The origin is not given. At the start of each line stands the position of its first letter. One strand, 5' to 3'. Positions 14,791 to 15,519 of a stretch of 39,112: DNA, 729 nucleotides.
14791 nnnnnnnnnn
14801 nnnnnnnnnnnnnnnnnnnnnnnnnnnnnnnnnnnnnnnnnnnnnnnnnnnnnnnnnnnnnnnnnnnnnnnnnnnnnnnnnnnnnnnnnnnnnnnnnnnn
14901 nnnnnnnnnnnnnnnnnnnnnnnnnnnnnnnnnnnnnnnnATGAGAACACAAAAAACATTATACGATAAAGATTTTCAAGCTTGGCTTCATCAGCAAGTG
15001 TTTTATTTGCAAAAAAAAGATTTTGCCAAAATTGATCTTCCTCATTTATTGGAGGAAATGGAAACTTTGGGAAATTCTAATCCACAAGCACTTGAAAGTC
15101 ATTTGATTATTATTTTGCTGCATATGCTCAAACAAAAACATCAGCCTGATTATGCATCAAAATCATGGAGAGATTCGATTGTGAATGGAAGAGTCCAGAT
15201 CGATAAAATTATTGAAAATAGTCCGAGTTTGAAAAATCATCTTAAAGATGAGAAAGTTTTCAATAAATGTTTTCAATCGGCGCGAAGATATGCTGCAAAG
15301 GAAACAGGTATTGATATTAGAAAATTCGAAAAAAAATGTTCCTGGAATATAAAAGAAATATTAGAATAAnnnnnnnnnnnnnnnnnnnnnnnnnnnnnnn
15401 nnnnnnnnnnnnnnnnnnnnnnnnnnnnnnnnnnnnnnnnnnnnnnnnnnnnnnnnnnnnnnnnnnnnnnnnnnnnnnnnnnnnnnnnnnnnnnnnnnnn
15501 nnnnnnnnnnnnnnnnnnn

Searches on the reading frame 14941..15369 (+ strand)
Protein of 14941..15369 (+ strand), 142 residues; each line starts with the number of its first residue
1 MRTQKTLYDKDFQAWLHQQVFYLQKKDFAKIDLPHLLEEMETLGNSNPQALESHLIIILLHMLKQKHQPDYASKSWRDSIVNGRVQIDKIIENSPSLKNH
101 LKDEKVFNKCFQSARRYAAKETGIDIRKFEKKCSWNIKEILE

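Call 23: search_protein_families(library=phrogs, proteins=[window:14941-15369:+], max_evalue=0.001)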
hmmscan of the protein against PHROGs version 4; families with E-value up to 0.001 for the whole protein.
window:14941-15369:+ (142 aa): 1 family
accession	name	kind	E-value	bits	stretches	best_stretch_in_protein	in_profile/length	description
phrog_11797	-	unknown function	1.3e-17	65.2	1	6-140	3-135/143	-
